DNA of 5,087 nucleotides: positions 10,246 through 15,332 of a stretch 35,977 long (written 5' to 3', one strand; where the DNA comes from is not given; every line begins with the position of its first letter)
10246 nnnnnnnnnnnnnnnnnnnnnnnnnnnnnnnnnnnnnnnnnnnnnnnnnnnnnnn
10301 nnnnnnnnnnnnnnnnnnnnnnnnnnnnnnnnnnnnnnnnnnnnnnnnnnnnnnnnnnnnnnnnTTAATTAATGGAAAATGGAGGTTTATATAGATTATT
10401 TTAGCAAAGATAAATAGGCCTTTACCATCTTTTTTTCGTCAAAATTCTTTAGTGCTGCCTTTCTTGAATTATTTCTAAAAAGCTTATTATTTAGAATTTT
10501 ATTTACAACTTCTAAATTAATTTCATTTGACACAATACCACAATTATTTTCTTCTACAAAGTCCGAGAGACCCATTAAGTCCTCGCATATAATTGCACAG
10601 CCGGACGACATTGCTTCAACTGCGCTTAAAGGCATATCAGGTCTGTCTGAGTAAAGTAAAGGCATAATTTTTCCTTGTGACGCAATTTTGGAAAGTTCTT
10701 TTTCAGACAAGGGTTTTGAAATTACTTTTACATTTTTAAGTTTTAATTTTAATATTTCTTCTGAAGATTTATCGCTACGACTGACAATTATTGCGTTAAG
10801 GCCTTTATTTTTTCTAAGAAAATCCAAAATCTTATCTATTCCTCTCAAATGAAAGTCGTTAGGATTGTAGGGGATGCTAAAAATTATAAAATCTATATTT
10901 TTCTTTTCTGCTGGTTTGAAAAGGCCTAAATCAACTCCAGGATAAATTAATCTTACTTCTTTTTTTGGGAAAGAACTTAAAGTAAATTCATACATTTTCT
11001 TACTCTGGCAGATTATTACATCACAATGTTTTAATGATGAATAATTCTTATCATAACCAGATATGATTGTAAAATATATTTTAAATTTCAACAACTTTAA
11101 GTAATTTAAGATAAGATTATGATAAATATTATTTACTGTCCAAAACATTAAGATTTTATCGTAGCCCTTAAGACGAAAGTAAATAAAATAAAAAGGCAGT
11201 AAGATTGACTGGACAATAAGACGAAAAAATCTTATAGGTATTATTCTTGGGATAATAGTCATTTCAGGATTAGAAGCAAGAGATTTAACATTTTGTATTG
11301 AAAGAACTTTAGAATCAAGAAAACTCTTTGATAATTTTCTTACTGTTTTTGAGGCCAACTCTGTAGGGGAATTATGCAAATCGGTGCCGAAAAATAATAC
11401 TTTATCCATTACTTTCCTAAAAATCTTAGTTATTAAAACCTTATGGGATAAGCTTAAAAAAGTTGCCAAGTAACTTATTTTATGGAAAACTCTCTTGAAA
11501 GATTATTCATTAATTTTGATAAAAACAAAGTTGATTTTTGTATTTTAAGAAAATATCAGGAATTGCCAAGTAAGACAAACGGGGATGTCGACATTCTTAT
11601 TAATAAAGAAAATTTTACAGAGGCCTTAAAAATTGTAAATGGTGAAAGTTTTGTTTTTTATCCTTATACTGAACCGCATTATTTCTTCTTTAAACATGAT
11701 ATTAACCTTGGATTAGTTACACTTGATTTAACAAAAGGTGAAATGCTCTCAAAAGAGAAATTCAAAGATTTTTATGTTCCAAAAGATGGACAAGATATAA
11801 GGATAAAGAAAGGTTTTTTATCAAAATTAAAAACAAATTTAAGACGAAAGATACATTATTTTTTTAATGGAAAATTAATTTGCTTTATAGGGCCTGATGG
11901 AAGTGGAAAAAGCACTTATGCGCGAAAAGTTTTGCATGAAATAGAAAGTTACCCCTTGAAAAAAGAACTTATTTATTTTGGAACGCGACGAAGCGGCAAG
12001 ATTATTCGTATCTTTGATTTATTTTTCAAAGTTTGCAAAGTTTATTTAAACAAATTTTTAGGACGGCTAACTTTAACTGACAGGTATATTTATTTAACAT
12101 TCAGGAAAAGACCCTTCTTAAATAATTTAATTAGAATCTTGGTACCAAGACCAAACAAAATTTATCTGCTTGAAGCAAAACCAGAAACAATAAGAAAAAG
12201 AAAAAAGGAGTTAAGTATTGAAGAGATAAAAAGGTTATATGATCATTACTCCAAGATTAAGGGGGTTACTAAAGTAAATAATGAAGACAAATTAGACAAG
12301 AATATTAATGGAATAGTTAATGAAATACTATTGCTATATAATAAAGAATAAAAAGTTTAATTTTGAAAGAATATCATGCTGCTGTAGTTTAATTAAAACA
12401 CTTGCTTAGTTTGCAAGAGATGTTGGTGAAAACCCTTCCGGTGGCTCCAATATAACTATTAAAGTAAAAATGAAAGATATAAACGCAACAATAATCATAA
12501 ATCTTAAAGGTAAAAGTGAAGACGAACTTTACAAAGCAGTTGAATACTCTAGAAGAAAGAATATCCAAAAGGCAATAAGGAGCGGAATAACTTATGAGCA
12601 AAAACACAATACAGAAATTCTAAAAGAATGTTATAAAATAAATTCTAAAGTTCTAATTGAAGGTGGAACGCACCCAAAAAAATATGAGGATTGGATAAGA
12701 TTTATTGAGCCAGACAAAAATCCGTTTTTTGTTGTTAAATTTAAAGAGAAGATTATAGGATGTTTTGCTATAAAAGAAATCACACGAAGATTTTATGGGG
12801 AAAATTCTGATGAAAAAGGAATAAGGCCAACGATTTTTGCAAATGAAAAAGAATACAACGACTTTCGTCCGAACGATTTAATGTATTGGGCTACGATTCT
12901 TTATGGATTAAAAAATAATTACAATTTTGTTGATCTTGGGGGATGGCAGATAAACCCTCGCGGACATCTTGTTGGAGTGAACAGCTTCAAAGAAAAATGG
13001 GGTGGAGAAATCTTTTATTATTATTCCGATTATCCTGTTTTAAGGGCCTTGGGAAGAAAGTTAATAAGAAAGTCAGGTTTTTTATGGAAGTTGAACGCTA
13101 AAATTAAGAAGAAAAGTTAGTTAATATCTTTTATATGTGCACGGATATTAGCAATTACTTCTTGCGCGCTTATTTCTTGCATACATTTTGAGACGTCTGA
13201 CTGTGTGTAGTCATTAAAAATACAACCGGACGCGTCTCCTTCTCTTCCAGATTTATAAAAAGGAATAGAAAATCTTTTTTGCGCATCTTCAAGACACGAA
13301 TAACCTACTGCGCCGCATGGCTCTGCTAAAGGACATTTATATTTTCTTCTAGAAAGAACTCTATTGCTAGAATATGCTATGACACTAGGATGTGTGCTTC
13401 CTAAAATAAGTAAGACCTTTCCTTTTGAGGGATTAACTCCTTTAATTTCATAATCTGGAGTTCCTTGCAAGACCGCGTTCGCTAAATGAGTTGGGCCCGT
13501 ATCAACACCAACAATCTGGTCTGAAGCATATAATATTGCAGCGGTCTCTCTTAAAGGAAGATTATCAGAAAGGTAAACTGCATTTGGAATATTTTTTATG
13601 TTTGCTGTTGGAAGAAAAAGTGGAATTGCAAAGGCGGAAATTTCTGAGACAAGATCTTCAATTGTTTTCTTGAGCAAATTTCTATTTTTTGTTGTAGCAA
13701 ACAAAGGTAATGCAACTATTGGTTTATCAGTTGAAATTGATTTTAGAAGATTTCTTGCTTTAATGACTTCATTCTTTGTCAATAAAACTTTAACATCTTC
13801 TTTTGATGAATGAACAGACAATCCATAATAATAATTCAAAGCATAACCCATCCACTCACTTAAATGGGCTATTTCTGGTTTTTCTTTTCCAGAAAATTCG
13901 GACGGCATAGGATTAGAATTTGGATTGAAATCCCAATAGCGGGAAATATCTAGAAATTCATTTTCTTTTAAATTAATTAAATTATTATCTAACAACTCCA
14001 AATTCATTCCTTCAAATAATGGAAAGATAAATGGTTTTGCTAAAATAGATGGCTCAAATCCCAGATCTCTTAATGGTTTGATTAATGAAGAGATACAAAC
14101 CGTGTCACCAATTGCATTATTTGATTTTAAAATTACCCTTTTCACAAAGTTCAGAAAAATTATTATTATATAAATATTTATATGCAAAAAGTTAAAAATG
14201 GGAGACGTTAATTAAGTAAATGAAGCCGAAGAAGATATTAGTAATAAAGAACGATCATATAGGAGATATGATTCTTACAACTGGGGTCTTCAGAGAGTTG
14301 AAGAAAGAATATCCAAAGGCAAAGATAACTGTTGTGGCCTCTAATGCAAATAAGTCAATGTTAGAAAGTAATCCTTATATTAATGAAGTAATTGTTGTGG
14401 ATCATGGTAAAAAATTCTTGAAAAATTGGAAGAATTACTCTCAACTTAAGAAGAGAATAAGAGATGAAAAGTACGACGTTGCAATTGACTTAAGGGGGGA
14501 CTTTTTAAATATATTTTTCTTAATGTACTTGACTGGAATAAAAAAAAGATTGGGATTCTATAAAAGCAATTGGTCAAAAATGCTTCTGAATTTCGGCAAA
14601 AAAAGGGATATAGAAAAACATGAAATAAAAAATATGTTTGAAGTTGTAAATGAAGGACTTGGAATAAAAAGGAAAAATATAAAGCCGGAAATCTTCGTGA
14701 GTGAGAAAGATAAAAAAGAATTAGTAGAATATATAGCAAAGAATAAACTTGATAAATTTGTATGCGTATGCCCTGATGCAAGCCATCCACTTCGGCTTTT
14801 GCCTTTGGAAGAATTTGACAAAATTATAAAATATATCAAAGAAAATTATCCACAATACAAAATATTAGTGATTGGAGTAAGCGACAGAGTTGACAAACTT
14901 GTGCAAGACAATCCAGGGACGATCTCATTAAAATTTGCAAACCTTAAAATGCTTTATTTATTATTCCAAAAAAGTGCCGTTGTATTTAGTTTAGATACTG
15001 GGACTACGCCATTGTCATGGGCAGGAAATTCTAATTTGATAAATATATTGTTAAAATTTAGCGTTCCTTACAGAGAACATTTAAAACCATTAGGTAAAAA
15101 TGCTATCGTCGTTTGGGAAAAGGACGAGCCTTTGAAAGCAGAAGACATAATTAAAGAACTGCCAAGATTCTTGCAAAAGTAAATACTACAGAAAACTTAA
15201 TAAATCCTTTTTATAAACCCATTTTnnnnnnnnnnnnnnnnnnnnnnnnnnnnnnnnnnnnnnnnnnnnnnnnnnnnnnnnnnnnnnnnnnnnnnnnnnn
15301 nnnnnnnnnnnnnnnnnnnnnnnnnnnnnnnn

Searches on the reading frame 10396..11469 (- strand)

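Call 8: search_protein_families(library=pfam, proteins=[window:10396-11469:-], max_evalue=0.001)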
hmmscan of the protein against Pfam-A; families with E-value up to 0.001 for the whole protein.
window:10396-11469:- (357 aa): 3 families
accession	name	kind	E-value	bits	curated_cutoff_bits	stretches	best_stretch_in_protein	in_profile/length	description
PF00534.26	Glycos_transf_1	-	2.2e-06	27.8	26.4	1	215-337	34-167/172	Glycosyl transferases group 1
PF13692.12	Glyco_trans_1_4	-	1.4e-05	25.8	27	1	218-315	27-125/142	Glycosyl transferases group 1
PF13439.12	Glyco_transf_4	-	6.4e-05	23.5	28.5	1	106-181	97-168/170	Glycosyltransferase Family 4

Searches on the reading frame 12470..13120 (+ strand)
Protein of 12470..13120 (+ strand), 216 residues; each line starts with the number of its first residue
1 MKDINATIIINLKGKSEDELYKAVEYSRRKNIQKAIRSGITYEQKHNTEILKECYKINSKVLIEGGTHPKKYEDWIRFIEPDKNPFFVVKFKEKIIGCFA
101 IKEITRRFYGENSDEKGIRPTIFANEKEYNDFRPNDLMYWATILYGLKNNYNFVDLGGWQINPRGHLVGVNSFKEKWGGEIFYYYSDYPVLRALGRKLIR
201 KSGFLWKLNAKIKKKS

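Call 8: search_protein_families(library=pfam, proteins=[window:12470-13120:+], max_evalue=0.001)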
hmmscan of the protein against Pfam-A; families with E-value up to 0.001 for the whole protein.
window:12470-13120:+ (216 aa): 1 family
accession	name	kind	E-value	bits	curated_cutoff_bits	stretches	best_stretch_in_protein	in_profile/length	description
PF02388.22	FemAB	-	7.5e-09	35.3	24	1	126-184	328-385/406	FemAB family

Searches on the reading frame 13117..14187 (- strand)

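Call 8: search_protein_families(library=pfam, proteins=[window:13117-14187:-], max_evalue=0.001)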
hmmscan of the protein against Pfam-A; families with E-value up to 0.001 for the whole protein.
window:13117-14187:- (356 aa): 1 family
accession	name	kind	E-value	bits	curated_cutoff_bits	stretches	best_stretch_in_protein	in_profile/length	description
PF01075.23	Glyco_transf_9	-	0.00012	21.9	22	1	205-239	167-201/247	Glycosyltransferase family 9 (heptosyltransferase)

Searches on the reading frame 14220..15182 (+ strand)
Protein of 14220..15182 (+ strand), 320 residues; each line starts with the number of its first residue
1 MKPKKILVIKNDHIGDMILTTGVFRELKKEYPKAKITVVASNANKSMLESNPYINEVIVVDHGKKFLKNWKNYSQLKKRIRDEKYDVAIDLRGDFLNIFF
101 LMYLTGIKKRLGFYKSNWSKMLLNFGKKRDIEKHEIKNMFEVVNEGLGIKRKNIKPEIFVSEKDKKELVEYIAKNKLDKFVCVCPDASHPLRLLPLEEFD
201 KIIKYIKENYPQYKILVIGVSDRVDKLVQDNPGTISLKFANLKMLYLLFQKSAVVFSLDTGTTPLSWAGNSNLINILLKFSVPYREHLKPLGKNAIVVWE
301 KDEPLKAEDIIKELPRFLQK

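Call 9: search_protein_families(library=pfam, proteins=[window:14220-15182:+], max_evalue=0.001)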
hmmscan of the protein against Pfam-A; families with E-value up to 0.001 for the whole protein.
window:14220-15182:+ (320 aa): 1 family
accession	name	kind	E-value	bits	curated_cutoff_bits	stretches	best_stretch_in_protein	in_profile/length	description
PF01075.23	Glyco_transf_9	-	1.2e-15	57.9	22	1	75-304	3-233/247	Glycosyltransferase family 9 (heptosyltransferase)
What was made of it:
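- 14220..15182 (+): GT9-family glycosyltransferase, immediately upstream of A on the same strand. It is the likely transferase for the modified sugar (context gene). It matches PF01075 at 57.9 bits, above the cutoff of 22 (call 9).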
